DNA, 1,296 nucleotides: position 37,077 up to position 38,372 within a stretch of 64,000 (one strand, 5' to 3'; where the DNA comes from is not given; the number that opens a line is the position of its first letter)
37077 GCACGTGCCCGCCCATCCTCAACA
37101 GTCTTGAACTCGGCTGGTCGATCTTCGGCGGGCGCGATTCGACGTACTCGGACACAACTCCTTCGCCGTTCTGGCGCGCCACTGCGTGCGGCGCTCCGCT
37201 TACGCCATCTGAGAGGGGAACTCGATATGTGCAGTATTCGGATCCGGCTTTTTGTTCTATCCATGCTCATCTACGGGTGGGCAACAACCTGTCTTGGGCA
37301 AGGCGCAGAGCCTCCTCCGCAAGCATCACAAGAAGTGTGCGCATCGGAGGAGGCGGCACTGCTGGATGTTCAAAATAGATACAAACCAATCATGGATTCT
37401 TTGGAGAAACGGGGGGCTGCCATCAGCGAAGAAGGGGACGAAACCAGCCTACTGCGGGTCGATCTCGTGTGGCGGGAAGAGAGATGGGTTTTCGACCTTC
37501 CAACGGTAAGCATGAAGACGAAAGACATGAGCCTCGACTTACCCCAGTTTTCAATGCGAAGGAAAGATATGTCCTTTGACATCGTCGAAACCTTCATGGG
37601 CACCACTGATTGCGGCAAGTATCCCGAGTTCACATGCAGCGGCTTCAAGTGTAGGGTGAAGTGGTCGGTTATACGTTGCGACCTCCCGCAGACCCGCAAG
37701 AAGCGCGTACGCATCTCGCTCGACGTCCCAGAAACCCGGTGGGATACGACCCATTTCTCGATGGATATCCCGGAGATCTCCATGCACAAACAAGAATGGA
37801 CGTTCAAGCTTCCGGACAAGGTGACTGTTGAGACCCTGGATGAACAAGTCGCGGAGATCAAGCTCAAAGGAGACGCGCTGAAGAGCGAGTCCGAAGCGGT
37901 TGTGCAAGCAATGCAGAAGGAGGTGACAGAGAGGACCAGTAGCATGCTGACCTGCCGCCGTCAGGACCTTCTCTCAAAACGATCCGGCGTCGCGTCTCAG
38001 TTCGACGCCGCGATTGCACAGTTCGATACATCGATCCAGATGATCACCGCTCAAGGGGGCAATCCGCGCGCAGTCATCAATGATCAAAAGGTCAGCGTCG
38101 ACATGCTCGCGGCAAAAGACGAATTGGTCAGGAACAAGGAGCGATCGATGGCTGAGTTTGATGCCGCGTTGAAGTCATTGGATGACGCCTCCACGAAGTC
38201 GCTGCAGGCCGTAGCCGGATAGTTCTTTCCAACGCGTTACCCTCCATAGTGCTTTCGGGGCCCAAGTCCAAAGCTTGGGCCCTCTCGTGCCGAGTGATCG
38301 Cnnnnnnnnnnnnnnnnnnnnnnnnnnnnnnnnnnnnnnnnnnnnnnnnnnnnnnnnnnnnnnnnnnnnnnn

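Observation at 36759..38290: Low-GC, opposite-strand moron wedged between terminase and portal: a secreted protein with a novel ~13-aa repeat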

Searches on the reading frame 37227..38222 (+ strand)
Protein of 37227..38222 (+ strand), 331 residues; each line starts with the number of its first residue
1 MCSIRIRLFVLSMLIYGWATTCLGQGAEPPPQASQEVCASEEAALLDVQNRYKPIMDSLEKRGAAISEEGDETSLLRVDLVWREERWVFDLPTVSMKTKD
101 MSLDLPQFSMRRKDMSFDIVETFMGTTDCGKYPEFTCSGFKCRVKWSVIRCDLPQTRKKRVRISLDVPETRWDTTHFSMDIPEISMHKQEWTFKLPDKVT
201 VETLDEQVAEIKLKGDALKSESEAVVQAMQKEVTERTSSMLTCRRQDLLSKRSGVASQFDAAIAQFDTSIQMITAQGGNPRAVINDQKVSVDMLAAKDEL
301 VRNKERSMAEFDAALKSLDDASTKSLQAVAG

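Call 4: search_protein_families(library=pfam, proteins=[window:37227-38222:+], max_evalue=1)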
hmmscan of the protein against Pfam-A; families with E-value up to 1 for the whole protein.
window:37227-38222:+ (331 aa): 0 families

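Call 5: search_protein_families(library=phrogs, proteins=[window:37227-38222:+], max_evalue=1)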
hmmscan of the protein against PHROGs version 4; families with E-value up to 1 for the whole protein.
window:37227-38222:+ (331 aa): 1 family
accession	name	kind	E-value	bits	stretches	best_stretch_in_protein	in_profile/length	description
phrog_10610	-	unknown function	0.14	13.4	1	199-228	36-65/68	-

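Call 6: search_solved_structures(query=window:37227-38222:+, max_evalue=10)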
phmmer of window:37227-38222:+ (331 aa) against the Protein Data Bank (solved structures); distinct sequences matched with E-value up to 10: 3.
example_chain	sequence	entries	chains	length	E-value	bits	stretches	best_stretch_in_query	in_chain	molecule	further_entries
1ez3_A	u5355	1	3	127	0.2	14.2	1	187-262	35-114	SYNTAXIN-1A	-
1br0_A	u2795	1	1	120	0.2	14.1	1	187-262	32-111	PROTEIN (SYNTAXIN 1-A)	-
2cwq_A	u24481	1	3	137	0.28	13.7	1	186-232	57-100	hypothetical protein TTHA0727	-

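Call 7: find_homologous_proteins(query=window:37227-38222:+, max_evalue=0.001)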
Query window:37227-38222:+ (331 aa): 2 proteins with E <= 0.001 among 1210 candidates.
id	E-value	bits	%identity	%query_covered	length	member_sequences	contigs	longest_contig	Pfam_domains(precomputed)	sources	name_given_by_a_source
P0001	8.8e-136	470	100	66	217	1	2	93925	-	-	-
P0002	1.7e-34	138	33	85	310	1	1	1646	-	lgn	-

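Call 11: find_encoding_contigs(protein=P0002, flank=10000)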
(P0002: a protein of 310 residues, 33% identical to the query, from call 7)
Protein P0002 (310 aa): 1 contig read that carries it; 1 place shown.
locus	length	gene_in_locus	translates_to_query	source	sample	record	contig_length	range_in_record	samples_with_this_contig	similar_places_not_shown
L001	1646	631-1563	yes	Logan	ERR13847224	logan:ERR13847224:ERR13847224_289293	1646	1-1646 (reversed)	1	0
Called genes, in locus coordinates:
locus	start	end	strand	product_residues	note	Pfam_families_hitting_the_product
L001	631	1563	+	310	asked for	-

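Call 12: find_encoding_contigs(protein=P0001, flank=10000)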
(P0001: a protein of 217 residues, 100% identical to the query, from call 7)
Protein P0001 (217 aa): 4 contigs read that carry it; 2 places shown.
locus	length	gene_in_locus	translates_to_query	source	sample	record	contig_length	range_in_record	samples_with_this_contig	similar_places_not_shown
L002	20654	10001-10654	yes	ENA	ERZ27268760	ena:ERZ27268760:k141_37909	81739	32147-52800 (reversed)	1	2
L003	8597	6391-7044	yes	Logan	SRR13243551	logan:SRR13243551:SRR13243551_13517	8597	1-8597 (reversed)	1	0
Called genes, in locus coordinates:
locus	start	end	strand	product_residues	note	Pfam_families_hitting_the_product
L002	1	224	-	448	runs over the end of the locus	-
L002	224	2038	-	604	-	PF23148:Gp77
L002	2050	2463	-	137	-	PF23140:Gp80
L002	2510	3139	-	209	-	PF24175:SU10_adaptor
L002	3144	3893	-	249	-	PF24175:SU10_adaptor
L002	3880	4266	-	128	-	-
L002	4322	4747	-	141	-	-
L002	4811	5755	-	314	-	-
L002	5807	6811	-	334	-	-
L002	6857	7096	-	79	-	-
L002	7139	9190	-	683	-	PF23899:SU10_portal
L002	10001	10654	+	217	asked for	-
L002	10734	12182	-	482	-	-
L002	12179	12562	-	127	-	-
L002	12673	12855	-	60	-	-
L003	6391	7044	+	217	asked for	-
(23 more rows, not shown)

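Call 16: search_protein_representatives(protein=window:37227-38222:+)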
Query: 331 residues. Proteins with E-value up to 0.001 (for the whole library): 340; up to 1e-10: 206; up to 1e-30: 38. The best 150 are listed.
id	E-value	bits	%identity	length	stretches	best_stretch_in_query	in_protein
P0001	2.8e-136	470.2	100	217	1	115-331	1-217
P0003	4.8e-100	351.2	51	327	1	25-326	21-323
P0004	5.6e-50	186.8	34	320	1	27-319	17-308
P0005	9.1e-49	182.8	34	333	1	35-322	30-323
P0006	1.1e-47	179.2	35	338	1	29-321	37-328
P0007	1.6e-47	178.7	34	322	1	33-319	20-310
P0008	6.7e-47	176.7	33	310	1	34-322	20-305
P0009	1.2e-46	175.8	36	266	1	78-329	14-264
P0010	9.9e-45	169.6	31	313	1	35-327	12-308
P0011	2.6e-44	168.2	33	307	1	29-322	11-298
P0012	1.3e-42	162.6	36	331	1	35-283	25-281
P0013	4.4e-42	160.9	32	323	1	49-329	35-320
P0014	2.3e-41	158.5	29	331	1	28-331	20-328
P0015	2.3e-41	158.5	35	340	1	30-327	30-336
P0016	1.1e-40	156.3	32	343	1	20-326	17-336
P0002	5.4e-35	137.6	35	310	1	47-318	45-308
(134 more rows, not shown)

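Call 18: find_homologous_proteins(query=A1, max_evalue=0.00001)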
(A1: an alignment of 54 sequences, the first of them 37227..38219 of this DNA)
Query A1 (54 sequences) (331 aa, profile of the alignment): 4 proteins with E <= 0.00001 among 5451 candidates.
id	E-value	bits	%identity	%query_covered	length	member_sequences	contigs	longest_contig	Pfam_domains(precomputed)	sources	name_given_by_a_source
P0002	3.7e-93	330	33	85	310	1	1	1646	-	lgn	-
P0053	1.4e-92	328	25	98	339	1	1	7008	-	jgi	-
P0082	1.7e-79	285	27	78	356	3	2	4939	-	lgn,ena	-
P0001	4.7e-72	261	100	66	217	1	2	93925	-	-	-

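Call 19: search_protein_families(library=pfam, alignment_id=A1, max_evalue=0.01)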
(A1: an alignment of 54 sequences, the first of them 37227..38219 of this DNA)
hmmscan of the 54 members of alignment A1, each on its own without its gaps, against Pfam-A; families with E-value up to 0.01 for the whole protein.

A. member 1, window:37227-38219:+ (331 aa): 0 families

B. families by the number of members that match (of 54 scanned): 8 families
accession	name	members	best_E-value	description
PF22638.1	FlgK_D1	1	3.6e-05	Flagellar hook-associated protein FlgK helical domain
PF04513.17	Baculo_PEP_C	1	0.00077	Baculovirus polyhedron envelope protein, PEP, C terminus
PF13349.12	DUF4097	1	0.0032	Toastrack DUF4097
PF05227.19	CHASE3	1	0.0035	CHASE3 domain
PF04916.18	Phospholip_B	1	0.0038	Phospholipase B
PF01442.23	Apolipoprotein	1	0.0043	Apolipoprotein A1/A4/E domain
PF19458.4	DUF5995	1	0.0083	Family of unknown function (DUF5995)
PF03194.20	LUC7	1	0.0089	LUC7 N_terminus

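Call 20: search_protein_families(library=ncbifam, alignment_id=A1, max_evalue=0.01)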
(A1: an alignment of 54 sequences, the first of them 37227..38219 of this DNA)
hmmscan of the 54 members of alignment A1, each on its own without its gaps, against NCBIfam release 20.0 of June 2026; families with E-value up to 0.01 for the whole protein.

A. member 1, window:37227-38219:+ (331 aa): 0 families

B. families by the number of members that match (of 54 scanned): 3 families
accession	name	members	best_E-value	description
NF047773.1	phas_rel_Lepto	1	0.0024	phasin-related domain-containing protein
TIGR00996.1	Mtu_fam_mce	1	0.0058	MCE family protein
NF009681.0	PRK13202.1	1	0.0066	urease subunit beta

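Call 24: find_related_loci(query=A2, collection=genome_contigs, flank=8000)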
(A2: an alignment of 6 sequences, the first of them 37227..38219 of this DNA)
Query A2 (331 aa) in genome_contigs; peptide patterns used: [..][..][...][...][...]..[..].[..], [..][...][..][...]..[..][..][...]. (x = any residue, [..] = any of these).
55 stretches matched a pattern; 8 encode a relative of the query (tblastn E <= 1e-3); 8 distinct loci.
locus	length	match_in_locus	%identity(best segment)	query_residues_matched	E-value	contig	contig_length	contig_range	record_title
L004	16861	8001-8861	35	36-318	2e-55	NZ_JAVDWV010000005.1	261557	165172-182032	Sphingobium xenophagum strain 4256 Ga0454478_05, whole genome shotgun sequence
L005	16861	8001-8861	35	36-318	3e-55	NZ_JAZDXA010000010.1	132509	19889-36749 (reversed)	Sphingobium sp. MK2 NODE_8_length_132706_cov_121.086256, whole genome shotgun sequence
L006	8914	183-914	40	78-318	4e-55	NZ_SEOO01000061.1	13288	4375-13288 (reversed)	Sphingobium cupriresistens strain CCTCC AB 2011146 NODE_61_length_13288_cov_45.717347, whole genome shotgun sequence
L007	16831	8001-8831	27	35-303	2e-33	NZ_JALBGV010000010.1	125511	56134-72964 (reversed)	Neorhizobium sp. SHOUNA12A NODE_10_length_125511_cov_47.641675_pilon, whole genome shotgun sequence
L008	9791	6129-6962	29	42-314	4e-33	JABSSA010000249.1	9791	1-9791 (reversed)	MAG: Rhodobacteraceae bacterium isolate DT_100 DT-Rhodobacteraceae-1_scaffold_249, whole genome shotgun sequence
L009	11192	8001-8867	28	43-322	1e-29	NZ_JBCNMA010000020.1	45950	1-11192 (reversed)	MAG: Sphingomonas sp. isolate SMAGNO63 Contig20, whole genome shotgun sequence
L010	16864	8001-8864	25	35-329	7e-28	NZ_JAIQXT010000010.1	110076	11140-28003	Sphingomonas sp. R647 scaffold10, whole genome shotgun sequence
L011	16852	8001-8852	28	48-330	7e-30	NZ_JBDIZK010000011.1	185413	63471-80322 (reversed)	Sphingomonas rustica strain HF-S3 contig11, whole genome shotgun sequence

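Call 25: find_related_loci(query=A2, collection=viral_contigs, flank=8000)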
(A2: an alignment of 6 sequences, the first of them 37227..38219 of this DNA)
Query A2 (331 aa) in viral_contigs; peptide patterns used: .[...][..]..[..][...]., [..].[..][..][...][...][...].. (x = any residue, [..] = any of these).
59 stretches matched a pattern, but none encodes a relative of the query by tblastn (E <= 1e-3).

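Call 27: search_protein_families(library=pfam, proteins=[L009:5709-6920:+, L009:6871-7731:-, L009:8935-9819:+, L010:6084-7829:+, L010:8950-9834:+, L011:6074-7795:+, L011:8755-9762:+, L004:6568-7809:+, L004:8945-10030:-, L004:10071-11312:+], max_evalue=0.001)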
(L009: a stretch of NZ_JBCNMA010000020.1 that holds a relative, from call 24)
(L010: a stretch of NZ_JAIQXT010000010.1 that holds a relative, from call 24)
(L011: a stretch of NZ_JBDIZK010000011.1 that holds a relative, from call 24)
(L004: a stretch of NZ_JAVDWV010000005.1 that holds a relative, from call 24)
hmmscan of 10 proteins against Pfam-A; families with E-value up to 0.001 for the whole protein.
L009:5709-6920:+ (403 aa): 2 families
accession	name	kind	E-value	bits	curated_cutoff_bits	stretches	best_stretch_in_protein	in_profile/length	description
PF07690.21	MFS_1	-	2.4e-28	99.5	33.4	2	257-399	31-171/347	Major Facilitator Superfamily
PF13347.12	MFS_2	-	0.00016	20.8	27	0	227-329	7-104/427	MFS/sugar transport protein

L009:6871-7731:- (286 aa): 1 family
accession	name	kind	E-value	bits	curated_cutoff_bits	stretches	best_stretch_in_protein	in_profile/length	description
PF00722.28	Glyco_hydro_16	-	3.4e-24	85.7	22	1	64-266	3-174/175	Glycosyl hydrolases family 16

L009:8935-9819:+ (294 aa): 1 family
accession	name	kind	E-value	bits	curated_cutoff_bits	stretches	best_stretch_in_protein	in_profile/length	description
PF08239.17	SH3_3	-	2.1e-07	31.4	27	1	9-63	2-53/54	Bacterial SH3 domain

L010:6084-7829:+ (581 aa): 1 family
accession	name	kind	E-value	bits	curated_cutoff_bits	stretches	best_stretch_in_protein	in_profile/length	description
PF14559.12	TPR_19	-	2.2e-07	31.5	25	0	501-546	1-46/68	Tetratricopeptide repeat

L010:8950-9834:+ (294 aa): 2 families
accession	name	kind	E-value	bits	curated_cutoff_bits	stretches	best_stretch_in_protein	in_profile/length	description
PF08239.17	SH3_3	-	6.3e-08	33.1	27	1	9-63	2-53/54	Bacterial SH3 domain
PF06347.19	SH3_4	-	0.00086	19.5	24.1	0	10-59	5-50/56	Bacterial SH3 domain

L011:6074-7795:+ (573 aa): 1 family
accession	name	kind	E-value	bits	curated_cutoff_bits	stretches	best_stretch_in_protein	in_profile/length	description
PF14559.12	TPR_19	-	0.00011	22.9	25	0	492-540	1-49/68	Tetratricopeptide repeat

L011:8755-9762:+ (335 aa): 1 family
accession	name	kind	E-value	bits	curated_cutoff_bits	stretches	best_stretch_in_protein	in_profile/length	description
PF08239.17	SH3_3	-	9e-07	29.4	27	1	50-104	2-53/54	Bacterial SH3 domain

L004:6568-7809:+ (413 aa): 1 family
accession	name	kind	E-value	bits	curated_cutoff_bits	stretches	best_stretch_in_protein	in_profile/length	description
PF05762.20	VWA_CoxE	-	2.9e-10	40.4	26.4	1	205-292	8-99/222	VWA domain containing CoxE-like protein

L004:8945-10030:- (361 aa): 1 family
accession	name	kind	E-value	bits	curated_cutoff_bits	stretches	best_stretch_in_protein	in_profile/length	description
PF03702.20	AnmK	-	2.3e-80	270.9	24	1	2-360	2-366/367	Anhydro-N-acetylmuramic acid kinase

L004:10071-11312:+ (413 aa): 3 families
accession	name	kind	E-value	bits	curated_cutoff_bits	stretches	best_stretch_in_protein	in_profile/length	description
PF00579.31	tRNA-synt_1b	-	9.8e-81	271.7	21.1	1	47-336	9-292/292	tRNA synthetases class I (W and Y)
PF01479.30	S4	-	1.3e-07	31.7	22.8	1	363-400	10-47/48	S4 domain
PF22421.1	SYY_C-terminal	-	1e-06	28.9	27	1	342-401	7-66/83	Tyrosine--tRNA ligase SYY-like C-terminal domain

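Call 37: predict_structure(alignment_id=A1)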
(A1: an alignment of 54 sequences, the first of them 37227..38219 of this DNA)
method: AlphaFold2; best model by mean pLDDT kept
length: 331 residues; sequences in the alignment: 54
mean_pLDDT: 83.7   pTM: 0.63
mean pLDDT of the five models: 83.7, 82.5, 81.4, 79.7, 78.9
residues with pLDDT >= 90: 166; 70-90: 115; 50-70: 43; < 50: 7
segments of 3 or more residues with pLDDT < 50: 21-25
pLDDT, mean of each block of 10 residues (from residue 1): 55 54 51 74 93 94 88 64 80 81 79 83 94 92 93 94 77 80 83 75 71 90 91 93 94 93 93 93 89 94 95 94 88 80
secondary structure, 60 per line:
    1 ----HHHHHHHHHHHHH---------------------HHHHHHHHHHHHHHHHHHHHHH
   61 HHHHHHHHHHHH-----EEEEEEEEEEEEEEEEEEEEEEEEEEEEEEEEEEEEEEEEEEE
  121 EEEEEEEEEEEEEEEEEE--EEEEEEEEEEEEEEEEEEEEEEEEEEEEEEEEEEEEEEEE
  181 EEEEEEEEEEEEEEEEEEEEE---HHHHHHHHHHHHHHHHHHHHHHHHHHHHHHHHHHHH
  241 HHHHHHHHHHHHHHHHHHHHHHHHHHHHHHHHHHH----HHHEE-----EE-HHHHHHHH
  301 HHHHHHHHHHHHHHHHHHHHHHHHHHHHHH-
elements in order: H5-17 H39-72 E78-138 E141-201 H205-275 H293-330

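Call 40: fold_search(model_id=the predicted structure, library=pdb)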
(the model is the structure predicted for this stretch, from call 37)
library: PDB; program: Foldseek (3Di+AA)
matches with E <= 10: 310; with E <= 0.001: 1
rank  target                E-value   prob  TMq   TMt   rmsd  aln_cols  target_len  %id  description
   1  8egr_I                9.2e-05  0.90  0.12  0.15  23.9       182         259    7  Upper tail structure of Staphylococcus phage Andhra (released 2022-12-14)
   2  6qz9_0A               9.6e-03  0.16  0.10  0.11  19.3       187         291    8  The cryo-EM structure of the collar complex and tail axis in bacteriophage phi29 (released 2019-06-12)
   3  5ec5_C                1.0e-02  0.15  0.09  0.10  21.6       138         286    6  Crystal structure of lysenin pore (released 2016-05-18)
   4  5gaq_A                1.3e-02  0.23  0.10  0.11  20.9       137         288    8  Cryo-EM structure of the Lysenin Pore (released 2016-04-06)
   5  5ec5_M                2.0e-02  0.16  0.10  0.11  21.3       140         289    7  Crystal structure of lysenin pore (released 2016-05-18)
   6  5ec5_E                2.1e-02  0.15  0.09  0.10  20.8       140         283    7  Crystal structure of lysenin pore (released 2016-05-18)
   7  5ec5_B                2.9e-02  0.14  0.09  0.11  20.6       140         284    7  Crystal structure of lysenin pore (released 2016-05-18)
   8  6psn_A                2.9e-02  0.14  0.10  0.07  13.4       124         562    9  Anthrax toxin protective antigen channels bound to lethal factor (released 2020-03-04)
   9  5ec5_A                3.0e-02  0.14  0.10  0.11  21.2       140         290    7  Crystal structure of lysenin pore (released 2016-05-18)
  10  5ec5_F                3.6e-02  0.12  0.09  0.10  20.8       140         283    6  Crystal structure of lysenin pore (released 2016-05-18)
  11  6iac_B                5.9e-02  0.23  0.11  0.14  17.1       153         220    8  Portal and tail of native bacteriophage P68 (released 2019-11-06)
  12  8ftf_A                6.3e-02  0.16  0.12  0.20  20.8       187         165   11  CryoEM strucutre of 33-mer RBM3 of the Salmonella MS-ring (released 2023-05-31)
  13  5ec5_I                6.6e-02  0.06  0.07  0.08  25.2       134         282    9  Crystal structure of lysenin pore (released 2016-05-18)
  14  7d84_A                9.0e-02  0.16  0.13  0.21  23.5       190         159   10  34-fold symmetry Salmonella S ring formed by full-length FliF (released 2021-05-19)
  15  9jsg                  1.1e-01  0.21  0.14  0.10   9.9       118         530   11  Clostridium perfringens iota toxin pore Ib in pore state (released 2025-05-14)
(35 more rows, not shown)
